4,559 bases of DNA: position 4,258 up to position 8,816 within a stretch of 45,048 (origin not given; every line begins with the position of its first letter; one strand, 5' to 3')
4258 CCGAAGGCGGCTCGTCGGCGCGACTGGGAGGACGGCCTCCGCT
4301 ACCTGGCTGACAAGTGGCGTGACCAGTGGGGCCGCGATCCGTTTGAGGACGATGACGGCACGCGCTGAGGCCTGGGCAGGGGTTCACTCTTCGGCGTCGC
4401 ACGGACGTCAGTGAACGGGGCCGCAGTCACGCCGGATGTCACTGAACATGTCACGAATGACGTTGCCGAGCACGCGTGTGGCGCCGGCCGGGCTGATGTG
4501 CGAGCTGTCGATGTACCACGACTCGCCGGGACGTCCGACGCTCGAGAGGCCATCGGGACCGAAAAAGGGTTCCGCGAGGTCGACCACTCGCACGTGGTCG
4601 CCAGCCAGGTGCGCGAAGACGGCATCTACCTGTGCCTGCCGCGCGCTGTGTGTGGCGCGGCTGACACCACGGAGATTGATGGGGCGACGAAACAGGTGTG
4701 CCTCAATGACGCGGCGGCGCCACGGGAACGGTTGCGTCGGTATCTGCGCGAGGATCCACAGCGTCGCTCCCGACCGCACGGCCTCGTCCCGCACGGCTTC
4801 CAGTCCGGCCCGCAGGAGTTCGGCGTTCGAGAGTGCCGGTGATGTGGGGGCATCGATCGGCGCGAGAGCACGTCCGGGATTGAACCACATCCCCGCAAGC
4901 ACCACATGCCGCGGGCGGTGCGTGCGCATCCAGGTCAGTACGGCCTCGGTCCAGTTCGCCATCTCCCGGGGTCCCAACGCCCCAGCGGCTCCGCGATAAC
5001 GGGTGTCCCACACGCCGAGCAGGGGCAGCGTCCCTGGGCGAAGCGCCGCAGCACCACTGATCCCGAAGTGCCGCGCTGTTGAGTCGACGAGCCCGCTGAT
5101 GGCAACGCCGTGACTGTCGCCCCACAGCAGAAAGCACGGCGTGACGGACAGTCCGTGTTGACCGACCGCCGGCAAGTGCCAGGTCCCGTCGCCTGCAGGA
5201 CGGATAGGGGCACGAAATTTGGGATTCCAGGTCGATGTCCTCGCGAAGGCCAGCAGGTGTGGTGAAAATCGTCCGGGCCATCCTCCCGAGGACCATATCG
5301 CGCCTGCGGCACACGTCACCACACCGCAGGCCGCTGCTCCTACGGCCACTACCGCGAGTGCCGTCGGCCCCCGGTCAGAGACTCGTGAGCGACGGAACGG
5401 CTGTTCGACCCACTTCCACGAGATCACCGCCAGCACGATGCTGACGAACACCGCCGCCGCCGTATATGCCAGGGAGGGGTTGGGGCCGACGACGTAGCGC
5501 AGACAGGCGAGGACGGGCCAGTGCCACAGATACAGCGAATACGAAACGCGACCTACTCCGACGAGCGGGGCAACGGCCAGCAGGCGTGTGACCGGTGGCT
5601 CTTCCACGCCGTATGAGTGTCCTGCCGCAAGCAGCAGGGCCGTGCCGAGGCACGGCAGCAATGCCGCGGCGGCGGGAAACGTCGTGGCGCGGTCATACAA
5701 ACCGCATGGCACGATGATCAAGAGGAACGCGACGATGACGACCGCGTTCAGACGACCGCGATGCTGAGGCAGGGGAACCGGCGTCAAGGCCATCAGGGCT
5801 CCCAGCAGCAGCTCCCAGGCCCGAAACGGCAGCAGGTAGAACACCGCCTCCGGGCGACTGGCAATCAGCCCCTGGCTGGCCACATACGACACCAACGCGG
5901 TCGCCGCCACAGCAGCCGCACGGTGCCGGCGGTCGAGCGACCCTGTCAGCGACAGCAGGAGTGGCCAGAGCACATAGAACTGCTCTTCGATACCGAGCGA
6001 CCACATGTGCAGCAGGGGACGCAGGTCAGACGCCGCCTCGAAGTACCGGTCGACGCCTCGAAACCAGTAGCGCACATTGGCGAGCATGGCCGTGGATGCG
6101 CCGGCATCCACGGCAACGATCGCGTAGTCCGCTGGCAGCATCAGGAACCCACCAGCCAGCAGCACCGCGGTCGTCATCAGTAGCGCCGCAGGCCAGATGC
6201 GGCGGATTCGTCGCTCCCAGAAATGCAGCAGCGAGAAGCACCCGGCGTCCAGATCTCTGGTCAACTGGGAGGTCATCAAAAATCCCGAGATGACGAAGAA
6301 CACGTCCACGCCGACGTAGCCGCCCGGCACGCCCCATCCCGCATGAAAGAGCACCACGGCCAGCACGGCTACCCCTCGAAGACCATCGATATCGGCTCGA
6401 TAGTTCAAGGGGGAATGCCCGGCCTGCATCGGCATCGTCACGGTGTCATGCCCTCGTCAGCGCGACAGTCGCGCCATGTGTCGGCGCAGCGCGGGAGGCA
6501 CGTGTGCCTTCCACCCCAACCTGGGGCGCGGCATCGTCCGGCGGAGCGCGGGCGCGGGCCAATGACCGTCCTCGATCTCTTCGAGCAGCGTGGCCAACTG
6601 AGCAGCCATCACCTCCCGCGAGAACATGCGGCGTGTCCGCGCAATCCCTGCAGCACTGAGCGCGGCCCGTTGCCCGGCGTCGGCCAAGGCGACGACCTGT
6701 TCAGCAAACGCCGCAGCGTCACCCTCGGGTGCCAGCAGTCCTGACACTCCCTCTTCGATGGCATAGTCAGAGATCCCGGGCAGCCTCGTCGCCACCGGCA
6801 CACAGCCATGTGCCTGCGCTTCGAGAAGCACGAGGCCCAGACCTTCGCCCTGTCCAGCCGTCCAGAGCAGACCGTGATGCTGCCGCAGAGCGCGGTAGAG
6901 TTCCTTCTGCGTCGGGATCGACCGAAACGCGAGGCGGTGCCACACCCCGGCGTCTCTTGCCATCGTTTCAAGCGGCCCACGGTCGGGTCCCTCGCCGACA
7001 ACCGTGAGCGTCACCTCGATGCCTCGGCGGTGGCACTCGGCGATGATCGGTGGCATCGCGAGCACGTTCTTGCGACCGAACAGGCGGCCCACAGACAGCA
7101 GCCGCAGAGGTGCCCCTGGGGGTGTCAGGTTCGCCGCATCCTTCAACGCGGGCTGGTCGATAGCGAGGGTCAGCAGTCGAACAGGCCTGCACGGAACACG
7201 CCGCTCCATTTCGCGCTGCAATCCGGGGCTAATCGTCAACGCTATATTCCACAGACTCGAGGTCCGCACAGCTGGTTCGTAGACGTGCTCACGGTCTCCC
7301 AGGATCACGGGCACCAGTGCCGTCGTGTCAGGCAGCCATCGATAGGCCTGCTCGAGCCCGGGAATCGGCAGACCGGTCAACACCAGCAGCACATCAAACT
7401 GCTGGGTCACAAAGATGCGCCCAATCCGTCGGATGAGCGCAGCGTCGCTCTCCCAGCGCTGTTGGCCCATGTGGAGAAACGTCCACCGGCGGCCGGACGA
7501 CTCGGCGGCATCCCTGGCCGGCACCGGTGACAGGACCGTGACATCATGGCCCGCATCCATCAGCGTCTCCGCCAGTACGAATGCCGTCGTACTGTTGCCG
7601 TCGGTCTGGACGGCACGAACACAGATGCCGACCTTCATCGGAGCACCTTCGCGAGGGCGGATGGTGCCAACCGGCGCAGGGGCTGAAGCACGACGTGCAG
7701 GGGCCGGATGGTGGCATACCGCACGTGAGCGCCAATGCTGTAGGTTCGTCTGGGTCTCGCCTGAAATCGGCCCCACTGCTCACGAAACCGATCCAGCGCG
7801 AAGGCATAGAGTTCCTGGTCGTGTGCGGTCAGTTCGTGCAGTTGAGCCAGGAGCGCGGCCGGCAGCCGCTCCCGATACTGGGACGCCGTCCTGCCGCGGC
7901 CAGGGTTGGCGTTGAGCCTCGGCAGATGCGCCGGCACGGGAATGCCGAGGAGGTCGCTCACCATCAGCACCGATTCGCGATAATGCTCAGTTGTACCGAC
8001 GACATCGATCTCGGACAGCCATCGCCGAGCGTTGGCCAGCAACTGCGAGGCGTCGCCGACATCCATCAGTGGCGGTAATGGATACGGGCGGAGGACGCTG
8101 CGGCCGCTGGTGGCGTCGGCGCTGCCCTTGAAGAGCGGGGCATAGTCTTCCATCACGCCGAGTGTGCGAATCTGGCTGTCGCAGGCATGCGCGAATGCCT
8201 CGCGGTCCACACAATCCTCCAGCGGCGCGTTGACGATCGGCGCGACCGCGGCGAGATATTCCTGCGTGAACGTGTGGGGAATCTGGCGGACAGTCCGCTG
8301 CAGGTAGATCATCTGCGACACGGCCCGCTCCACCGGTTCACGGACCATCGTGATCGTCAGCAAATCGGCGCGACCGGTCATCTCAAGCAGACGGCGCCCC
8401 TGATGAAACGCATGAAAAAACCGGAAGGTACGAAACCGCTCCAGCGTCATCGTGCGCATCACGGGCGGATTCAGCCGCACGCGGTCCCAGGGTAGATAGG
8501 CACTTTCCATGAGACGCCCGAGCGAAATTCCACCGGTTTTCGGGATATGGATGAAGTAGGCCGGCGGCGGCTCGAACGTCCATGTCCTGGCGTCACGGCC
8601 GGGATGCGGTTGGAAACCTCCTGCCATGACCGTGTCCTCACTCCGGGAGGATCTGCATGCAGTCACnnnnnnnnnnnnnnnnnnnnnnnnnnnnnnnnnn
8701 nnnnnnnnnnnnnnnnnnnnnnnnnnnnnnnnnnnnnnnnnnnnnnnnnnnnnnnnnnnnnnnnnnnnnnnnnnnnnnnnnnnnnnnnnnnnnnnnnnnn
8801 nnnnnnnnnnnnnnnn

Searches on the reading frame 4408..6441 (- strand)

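Call 11: search_protein_families(library=pfam, proteins=[window:4408-6441:-], max_evalue=0.001)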
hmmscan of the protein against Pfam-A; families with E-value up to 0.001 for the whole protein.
window:4408-6441:- (677 aa): 2 families
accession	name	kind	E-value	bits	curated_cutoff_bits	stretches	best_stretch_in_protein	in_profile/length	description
PF01757.29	Acyl_transf_3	-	5.6e-36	124.7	31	1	16-341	2-324/326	Acyltransferase domain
PF19040.6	SGNH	-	5.2e-28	98.8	27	1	435-657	24-242/248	SGNH domain (fused to AT3 domains)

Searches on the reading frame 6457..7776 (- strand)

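Call 11: search_protein_families(library=pfam, proteins=[window:6457-7776:-], max_evalue=0.001)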
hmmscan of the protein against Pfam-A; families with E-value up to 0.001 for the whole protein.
window:6457-7776:- (439 aa): 3 families
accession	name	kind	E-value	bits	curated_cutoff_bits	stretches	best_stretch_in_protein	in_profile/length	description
PF13692.12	Glyco_trans_1_4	-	6.9e-18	65.7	27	1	225-365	3-140/142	Glycosyl transferases group 1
PF00534.26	Glycos_transf_1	-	6.2e-17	62.1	26.4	1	219-364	11-155/172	Glycosyl transferases group 1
PF13439.12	Glyco_transf_4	-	1.8e-05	25.3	28.5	1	61-133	4-77/170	Glycosyltransferase Family 4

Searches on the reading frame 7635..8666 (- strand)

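Call 11: search_protein_families(library=pfam, proteins=[window:7635-8666:-], max_evalue=0.001)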
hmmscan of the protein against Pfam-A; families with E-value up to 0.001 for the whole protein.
window:7635-8666:- (343 aa): 1 family
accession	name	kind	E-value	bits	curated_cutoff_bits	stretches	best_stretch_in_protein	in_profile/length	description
PF03567.20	Sulfotransfer_2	-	1.8e-05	25.5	22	1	38-289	13-251/252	Sulfotransferase family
